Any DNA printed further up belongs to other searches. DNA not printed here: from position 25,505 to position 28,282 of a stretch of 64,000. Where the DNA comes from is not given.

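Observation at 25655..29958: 825-aa protein of unknown function translationally coupled to a membrane Ser/Thr kinase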

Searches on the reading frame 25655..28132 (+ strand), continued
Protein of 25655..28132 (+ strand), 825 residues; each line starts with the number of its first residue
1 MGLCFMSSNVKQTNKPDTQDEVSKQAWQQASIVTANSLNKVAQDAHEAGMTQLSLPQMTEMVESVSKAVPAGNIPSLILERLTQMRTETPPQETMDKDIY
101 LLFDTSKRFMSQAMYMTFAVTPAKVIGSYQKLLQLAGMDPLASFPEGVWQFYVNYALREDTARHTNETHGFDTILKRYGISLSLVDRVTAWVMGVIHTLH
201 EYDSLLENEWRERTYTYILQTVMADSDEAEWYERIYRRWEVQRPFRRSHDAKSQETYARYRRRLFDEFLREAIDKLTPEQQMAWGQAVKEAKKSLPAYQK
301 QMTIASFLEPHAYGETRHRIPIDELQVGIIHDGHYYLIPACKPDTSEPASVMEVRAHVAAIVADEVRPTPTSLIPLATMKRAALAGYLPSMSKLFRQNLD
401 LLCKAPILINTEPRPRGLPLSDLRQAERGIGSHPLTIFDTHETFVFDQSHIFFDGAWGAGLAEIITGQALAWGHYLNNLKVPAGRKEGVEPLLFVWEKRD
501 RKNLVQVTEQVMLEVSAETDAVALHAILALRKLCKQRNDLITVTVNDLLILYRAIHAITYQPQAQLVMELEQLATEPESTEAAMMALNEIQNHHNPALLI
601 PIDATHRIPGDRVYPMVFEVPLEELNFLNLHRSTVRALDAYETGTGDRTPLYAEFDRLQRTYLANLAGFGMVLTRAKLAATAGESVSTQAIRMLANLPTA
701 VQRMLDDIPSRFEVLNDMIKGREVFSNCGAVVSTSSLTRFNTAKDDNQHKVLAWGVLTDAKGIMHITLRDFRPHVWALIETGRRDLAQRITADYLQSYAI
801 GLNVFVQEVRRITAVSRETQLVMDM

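Call 35: search_solved_structures(query=A1, max_evalue=10, show_alignments=2)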
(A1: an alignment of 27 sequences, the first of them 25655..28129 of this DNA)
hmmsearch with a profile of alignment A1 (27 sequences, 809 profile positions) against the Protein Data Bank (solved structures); distinct sequences matched with E-value up to 10: 5.
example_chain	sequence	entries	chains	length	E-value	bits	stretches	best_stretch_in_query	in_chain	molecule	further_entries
3jbn_A3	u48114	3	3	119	0.29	12.4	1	325-400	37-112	60S ribosomal protein uL29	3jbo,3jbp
7xsd_5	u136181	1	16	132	0.4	11.9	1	269-360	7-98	RuBisCO chaperone RbcX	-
2h4t_A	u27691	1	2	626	1.1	10.4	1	304-442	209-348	Carnitine O-palmitoyltransferase II, mitochondrial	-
4eyw_A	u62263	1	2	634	1.1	10.4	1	304-442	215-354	Carnitine O-palmitoyltransferase 2, mitochondrial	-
2deb_A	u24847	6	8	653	1.2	10.3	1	304-442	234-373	Carnitine O-palmitoyltransferase II, mitochondrial | Carnitine O-palmitoyltransferase 2 | Carnitine O-palmitoyltransferase 2, mitochondrial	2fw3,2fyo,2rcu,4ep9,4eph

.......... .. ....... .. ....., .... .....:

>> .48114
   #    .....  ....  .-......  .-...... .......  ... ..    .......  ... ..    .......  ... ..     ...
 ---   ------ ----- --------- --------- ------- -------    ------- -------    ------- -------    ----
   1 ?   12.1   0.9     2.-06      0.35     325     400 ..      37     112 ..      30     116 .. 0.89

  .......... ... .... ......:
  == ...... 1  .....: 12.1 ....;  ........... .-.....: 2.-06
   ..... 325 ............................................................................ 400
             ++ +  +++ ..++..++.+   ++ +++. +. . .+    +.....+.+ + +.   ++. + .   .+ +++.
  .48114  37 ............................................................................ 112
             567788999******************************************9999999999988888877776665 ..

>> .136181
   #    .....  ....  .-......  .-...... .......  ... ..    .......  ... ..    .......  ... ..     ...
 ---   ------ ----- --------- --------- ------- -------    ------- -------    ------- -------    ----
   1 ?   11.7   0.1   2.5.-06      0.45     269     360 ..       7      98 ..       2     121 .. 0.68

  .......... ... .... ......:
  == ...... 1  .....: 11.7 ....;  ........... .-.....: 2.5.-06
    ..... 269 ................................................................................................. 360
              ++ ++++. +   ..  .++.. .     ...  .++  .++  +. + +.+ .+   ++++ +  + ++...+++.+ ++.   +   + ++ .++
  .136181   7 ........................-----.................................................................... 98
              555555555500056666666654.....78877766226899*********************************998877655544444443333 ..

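Call 36: search_solved_structures(query=A1, max_evalue=10, show_alignments=5)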
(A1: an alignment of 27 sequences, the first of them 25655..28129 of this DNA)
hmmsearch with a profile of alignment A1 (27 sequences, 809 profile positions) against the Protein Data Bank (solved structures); distinct sequences matched with E-value up to 10: 5.
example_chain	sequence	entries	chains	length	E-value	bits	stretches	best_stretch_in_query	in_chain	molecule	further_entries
3jbn_A3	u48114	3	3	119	0.29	12.4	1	325-400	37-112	60S ribosomal protein uL29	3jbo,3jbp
7xsd_5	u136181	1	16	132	0.4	11.9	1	269-360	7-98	RuBisCO chaperone RbcX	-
2h4t_A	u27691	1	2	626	1.1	10.4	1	304-442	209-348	Carnitine O-palmitoyltransferase II, mitochondrial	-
4eyw_A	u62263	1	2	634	1.1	10.4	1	304-442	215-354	Carnitine O-palmitoyltransferase 2, mitochondrial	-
2deb_A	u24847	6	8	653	1.2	10.3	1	304-442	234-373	Carnitine O-palmitoyltransferase II, mitochondrial | Carnitine O-palmitoyltransferase 2 | Carnitine O-palmitoyltransferase 2, mitochondrial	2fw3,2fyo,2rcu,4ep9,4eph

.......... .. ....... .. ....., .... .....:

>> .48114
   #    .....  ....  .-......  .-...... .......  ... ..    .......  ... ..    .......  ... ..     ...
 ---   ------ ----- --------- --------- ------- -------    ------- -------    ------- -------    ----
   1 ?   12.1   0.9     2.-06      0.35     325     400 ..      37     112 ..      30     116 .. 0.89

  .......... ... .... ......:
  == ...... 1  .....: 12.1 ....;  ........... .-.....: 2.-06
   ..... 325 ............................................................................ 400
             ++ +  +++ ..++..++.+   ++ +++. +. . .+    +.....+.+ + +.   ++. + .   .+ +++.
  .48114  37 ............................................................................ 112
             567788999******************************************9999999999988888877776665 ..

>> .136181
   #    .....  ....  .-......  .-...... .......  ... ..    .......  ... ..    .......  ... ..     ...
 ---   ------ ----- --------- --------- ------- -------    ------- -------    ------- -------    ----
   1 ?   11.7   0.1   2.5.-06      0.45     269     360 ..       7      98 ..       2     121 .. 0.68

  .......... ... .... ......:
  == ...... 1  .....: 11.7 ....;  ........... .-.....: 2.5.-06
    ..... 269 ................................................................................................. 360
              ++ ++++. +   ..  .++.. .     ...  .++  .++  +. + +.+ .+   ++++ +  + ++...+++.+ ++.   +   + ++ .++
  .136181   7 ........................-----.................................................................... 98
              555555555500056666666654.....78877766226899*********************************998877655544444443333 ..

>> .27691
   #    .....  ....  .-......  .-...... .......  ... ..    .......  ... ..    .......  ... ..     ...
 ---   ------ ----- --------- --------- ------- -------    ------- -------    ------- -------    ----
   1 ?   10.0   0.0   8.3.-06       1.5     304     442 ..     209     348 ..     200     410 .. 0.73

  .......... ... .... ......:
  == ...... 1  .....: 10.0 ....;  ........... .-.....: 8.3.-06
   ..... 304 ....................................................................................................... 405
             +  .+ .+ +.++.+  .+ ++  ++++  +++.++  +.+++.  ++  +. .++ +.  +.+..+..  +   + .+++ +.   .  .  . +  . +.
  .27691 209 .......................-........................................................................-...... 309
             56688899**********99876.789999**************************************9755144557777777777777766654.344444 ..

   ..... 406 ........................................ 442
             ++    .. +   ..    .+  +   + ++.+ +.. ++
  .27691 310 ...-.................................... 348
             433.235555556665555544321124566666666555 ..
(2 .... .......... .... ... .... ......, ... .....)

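Call 39: search_protein_families(library=pfam, alignment_id=A2, max_evalue=1)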
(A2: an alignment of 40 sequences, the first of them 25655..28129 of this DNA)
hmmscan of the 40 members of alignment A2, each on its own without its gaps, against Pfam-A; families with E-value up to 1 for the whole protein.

A. member 1, window:25655-28129:+ (825 aa): 0 families

B. families by the number of members that match (of 40 scanned): 24 families
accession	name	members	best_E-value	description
PF16697.10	Yop-YscD_cpl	5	5.5e-15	Inner membrane component of T3SS, cytoplasmic domain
PF00498.31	FHA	5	1.4e-14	FHA domain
PF00755.25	Carn_acyltransf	5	8.9e-11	Choline/Carnitine o-acyltransferase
PF08621.15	RPAP1_N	2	0.033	RPAP1-like, N-terminal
PF03781.23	FGE-sulfatase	1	2.2e-51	Sulfatase-modifying factor enzyme 1-like domain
PF21328.3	Gp44_lid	1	0.0045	Sliding-clamp-loader large subunit, AAA+ ATPase lid domain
PF17273.7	DUF5338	1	0.0084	Family of unknown function (DUF5338)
PF17242.7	DUF5315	1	0.014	Disordered region of unknown function (DUF5315)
PF10038.14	DUF2274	1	0.025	Protein of unknown function (DUF2274)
PF19779.4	DUF6264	1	0.036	Family of unknown function (DUF6264)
PF13990.11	YjcZ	1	0.052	YjcZ-like protein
PF00198.28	2-oxoacid_dh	1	0.07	2-oxoacid dehydrogenases acyltransferase (catalytic domain)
PF08148.17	DSHCT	1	0.095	DSHCT (NUC185) domain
PF15039.11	DUF4530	1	0.1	Domain of unknown function (DUF4530)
PF25317.1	SAM_SMF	1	0.1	SMF/DprA SAM domain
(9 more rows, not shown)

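Call 41: search_protein_families(library=pfam, proteins=[P0135, P0137, P0138, P0139, P0140, P0145, P0148, P0149, P0150, P0152], max_evalue=1)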
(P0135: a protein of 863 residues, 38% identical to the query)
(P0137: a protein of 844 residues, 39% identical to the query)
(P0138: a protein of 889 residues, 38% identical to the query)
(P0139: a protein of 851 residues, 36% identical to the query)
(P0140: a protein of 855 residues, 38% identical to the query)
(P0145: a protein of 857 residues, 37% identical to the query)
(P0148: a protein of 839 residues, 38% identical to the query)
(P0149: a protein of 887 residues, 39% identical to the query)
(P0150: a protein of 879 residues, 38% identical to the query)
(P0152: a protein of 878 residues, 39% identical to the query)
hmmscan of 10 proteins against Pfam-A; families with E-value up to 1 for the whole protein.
P0135 (863 aa): 0 families

P0137 (844 aa): 0 families

P0138 (889 aa): 1 family
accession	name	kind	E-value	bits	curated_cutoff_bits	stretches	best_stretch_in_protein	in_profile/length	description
PF17273.7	DUF5338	-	0.0084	16.7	25.9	1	695-723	8-36/69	Family of unknown function (DUF5338)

P0139 (851 aa): 1 family
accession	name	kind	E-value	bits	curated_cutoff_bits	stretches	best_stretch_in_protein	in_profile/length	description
PF13422.11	DUF4110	-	0.18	12.3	27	1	238-274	47-83/95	Domain of unknown function (DUF4110)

P0140 (855 aa): 0 families

P0145 (857 aa): 0 families

P0148 (839 aa): 1 family
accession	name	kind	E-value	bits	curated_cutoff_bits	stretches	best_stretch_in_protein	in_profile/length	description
PF08621.15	RPAP1_N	-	0.25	11.6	25.3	1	38-59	9-30/46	RPAP1-like, N-terminal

P0149 (887 aa): 0 families

P0150 (879 aa): 1 family
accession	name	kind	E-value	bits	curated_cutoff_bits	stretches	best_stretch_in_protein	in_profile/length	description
PF24212.1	DUF7433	-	0.36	11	24.2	0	10-27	30-47/51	Family of unknown function (DUF7433)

P0152 (878 aa): 0 families

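Call 42: search_protein_families(library=pfam, proteins=[P0121, P0123, P0124, P0125, P0126, P0127, P0128, P0134, P0141, P0142], max_evalue=1)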
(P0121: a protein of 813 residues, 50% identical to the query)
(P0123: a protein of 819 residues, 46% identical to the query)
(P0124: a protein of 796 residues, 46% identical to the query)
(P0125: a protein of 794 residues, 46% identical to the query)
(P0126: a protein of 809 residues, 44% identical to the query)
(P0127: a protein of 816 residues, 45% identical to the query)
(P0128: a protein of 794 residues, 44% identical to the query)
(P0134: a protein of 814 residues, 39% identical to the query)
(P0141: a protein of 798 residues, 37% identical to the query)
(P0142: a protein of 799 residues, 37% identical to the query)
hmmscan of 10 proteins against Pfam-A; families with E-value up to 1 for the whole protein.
P0121 (813 aa): 1 family
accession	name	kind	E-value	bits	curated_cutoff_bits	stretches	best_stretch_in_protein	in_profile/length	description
PF10045.14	DUF2280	-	0.13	12.8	24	1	772-809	55-92/103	Uncharacterized conserved protein (DUF2280)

P0123 (819 aa): 0 families

P0124 (796 aa): 1 family
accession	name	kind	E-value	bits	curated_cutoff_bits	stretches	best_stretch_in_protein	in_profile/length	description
PF00755.25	Carn_acyltransf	-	4.3e-07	29.3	22.3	1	295-398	162-263/574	Choline/Carnitine o-acyltransferase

P0125 (794 aa): 0 families

P0126 (809 aa): 2 families
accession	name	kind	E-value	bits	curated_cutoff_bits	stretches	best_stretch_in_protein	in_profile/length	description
PF13990.11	YjcZ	-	0.052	13.3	27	1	513-571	64-121/272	YjcZ-like protein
PF10627.14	CsgE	-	0.31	11.8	25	0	246-283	56-93/105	Curli assembly protein CsgE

P0127 (816 aa): 0 families

P0128 (794 aa): 0 families

P0134 (814 aa): 1 family
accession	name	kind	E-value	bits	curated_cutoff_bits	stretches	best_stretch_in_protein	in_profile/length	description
PF05824.17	Pro-MCH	-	0.22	12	24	1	497-545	35-82/85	Pro-melanin-concentrating hormone (Pro-MCH)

P0141 (798 aa): 1 family
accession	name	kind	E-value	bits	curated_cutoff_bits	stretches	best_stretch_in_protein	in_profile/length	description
PF00755.25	Carn_acyltransf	-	0.023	13.7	22.3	1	274-338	134-202/574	Choline/Carnitine o-acyltransferase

P0142 (799 aa): 3 families
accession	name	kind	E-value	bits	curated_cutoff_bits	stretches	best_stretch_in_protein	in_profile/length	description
PF15039.11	DUF4530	-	0.1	13.2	28.1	1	26-60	57-90/113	Domain of unknown function (DUF4530)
PF17109.10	Goodbye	-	0.2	12.6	24.8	1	610-699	28-115/120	fungal STAND N-terminal Goodbye domain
PF08385.17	DHC_N1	-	0.27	10.2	28.3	1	610-695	184-267/562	Dynein heavy chain, N-terminal region 1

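Call 44: search_protein_families(library=pfam, proteins=[P0146, P0151, P0154, P0157, P0160, P0161, P0177, P0199, P0242], max_evalue=1)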
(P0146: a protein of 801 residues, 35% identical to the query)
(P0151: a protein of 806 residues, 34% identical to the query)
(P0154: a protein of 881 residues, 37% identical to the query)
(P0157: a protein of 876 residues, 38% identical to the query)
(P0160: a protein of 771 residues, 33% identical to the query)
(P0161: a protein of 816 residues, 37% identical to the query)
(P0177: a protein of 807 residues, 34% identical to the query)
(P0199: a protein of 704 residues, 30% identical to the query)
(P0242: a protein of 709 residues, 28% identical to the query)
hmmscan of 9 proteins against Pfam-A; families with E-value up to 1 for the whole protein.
P0146 (801 aa): 2 families
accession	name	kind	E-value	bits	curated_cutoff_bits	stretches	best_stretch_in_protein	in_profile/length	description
PF00755.25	Carn_acyltransf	-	8.9e-11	41.5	22.3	1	304-520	162-390/574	Choline/Carnitine o-acyltransferase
PF08148.17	DSHCT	-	0.095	12.9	22.7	1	444-508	20-81/172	DSHCT (NUC185) domain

P0151 (806 aa): 1 family
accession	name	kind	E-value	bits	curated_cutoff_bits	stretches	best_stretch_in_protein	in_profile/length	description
PF17242.7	DUF5315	-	0.014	15.6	27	1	588-619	34-65/77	Disordered region of unknown function (DUF5315)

P0154 (881 aa): 0 families

P0157 (876 aa): 0 families

P0160 (771 aa): 1 family
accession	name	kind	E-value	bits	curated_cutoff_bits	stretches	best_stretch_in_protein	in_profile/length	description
PF25317.1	SAM_SMF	-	0.1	13.3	27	1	236-278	10-50/65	SMF/DprA SAM domain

P0161 (816 aa): 1 family
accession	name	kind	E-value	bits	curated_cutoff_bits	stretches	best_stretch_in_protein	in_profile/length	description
PF00755.25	Carn_acyltransf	-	0.018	14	22.3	0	247-286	146-186/574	Choline/Carnitine o-acyltransferase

P0177 (807 aa): 0 families

P0199 (704 aa): 1 family
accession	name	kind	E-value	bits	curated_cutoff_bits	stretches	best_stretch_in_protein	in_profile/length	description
PF10038.14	DUF2274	-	0.025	15.4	23.8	1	94-126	16-47/69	Protein of unknown function (DUF2274)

P0242 (709 aa): 0 families

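Call 46: search_solved_structures(query=P0146, max_evalue=10, show_alignments=3)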
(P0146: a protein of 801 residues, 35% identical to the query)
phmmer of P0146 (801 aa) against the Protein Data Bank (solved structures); distinct sequences matched with E-value up to 10: 0.
